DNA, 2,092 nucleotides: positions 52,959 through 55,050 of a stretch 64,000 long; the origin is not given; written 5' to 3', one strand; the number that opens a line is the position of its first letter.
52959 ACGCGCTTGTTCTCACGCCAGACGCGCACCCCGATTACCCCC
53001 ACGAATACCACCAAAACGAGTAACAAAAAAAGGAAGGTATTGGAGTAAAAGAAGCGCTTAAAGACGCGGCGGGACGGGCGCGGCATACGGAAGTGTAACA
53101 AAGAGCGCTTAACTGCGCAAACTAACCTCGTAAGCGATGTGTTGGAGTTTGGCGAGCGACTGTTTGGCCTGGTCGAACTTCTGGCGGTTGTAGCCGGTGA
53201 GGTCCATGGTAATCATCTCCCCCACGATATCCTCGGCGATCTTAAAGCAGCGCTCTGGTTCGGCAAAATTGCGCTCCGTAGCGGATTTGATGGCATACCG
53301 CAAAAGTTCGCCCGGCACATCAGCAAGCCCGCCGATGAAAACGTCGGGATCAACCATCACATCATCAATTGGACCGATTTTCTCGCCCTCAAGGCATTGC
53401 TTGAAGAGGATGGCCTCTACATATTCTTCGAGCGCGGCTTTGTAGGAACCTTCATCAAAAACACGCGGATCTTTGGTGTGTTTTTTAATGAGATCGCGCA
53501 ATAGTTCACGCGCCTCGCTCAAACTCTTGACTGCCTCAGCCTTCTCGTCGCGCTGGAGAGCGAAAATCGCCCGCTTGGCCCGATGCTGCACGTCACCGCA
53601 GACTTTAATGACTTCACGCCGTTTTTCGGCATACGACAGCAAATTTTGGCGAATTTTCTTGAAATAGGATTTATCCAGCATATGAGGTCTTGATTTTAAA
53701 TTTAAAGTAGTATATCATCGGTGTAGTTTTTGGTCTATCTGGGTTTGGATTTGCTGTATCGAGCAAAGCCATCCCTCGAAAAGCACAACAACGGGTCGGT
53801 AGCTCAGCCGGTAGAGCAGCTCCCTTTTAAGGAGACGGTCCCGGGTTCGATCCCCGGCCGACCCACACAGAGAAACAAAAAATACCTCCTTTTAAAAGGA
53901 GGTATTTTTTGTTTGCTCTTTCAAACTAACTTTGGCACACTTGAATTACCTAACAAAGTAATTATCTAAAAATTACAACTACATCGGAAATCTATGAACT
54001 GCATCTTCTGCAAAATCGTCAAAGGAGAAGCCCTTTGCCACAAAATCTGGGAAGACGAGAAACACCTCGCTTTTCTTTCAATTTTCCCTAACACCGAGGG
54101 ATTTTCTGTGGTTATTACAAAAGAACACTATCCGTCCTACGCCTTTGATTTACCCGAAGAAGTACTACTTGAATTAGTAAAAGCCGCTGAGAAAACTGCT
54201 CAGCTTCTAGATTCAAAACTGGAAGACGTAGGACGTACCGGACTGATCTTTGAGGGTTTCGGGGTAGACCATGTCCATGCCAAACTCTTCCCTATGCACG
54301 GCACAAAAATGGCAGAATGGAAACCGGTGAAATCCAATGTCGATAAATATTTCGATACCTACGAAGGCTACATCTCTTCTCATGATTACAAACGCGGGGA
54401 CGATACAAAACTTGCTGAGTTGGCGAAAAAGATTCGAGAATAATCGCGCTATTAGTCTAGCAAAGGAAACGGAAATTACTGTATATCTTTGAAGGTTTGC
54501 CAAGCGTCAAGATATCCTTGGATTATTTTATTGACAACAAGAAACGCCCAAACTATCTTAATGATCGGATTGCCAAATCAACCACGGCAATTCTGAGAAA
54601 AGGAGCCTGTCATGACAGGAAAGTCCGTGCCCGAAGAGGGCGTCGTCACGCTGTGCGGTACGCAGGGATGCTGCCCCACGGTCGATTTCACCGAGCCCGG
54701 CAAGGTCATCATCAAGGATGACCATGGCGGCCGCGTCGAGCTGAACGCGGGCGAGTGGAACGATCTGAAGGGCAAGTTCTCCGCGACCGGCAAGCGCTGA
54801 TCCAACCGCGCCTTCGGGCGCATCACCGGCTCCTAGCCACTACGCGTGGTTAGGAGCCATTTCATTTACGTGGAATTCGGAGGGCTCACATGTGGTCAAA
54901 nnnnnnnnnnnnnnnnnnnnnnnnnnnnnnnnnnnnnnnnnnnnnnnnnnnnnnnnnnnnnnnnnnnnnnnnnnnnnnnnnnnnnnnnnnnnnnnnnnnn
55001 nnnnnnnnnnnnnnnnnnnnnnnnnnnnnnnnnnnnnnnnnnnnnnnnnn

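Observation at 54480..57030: GC-rich RiPP-like unit next to tRNA-Lys: 62-aa Cys peptide, rSAM/SPASM enzyme, 5'-deoxyadenosine/MTA phosphorylase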

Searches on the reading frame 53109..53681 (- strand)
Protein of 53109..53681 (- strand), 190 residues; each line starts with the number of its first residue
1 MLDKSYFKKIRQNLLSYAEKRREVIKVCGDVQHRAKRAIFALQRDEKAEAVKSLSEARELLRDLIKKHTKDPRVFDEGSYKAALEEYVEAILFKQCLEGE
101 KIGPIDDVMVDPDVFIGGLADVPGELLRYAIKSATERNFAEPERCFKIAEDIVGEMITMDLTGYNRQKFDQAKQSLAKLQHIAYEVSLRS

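Call 4: search_protein_families(library=pfam, proteins=[window:53109-53681:-], max_evalue=0.01)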
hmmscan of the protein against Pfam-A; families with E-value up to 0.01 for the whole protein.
window:53109-53681:- (190 aa): 2 families
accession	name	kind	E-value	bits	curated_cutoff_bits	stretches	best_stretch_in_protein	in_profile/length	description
PF01997.21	Translin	-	1.6e-19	71.2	25.9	1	20-189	2-204/205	Translin family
PF10938.13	YfdX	-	0.0047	17.4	26.6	0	36-70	6-40/149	YfdX protein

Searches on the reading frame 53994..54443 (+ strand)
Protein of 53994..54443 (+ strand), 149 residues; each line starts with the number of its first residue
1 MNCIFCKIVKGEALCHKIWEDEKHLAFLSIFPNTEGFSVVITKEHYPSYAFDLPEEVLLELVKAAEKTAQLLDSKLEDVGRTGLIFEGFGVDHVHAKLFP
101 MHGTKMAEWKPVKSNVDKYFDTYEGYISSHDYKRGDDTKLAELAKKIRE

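Call 4: search_protein_families(library=pfam, proteins=[window:53994-54443:+], max_evalue=0.01)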
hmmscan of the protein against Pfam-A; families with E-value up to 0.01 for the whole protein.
window:53994-54443:+ (149 aa): 2 families
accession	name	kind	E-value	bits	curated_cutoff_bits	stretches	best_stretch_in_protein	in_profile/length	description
PF01230.28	HIT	-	1.7e-07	32.2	21.5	1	11-98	2-92/98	HIT domain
PF11969.13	DcpS_C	-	0.00023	22.1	24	1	2-76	1-74/114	Scavenger mRNA decapping enzyme C-term binding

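Call 5: search_protein_families(library=ncbifam, proteins=[window:53994-54443:+], max_evalue=0.01)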
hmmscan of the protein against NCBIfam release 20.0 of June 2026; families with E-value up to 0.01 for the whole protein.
window:53994-54443:+ (149 aa): 1 family
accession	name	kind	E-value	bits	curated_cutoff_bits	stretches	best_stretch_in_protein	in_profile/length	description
NF045834.1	M_plasma_HinT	exception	1.8e-07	31.9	130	1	4-71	1-67/102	histidine triad protein HinT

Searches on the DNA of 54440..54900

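Call 72: search_rna_families(source=window, start=54440, end=54900, threshold=evalue, max_evalue=1)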
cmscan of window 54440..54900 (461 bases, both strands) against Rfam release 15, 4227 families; matches with E-value up to 1: 1.
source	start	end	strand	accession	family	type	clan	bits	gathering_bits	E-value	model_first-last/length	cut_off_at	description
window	54788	54821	+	RF01716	PhotoRC-I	Cis-reg;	-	17.7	45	0.037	1-44/44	no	PhotoRC-I RNA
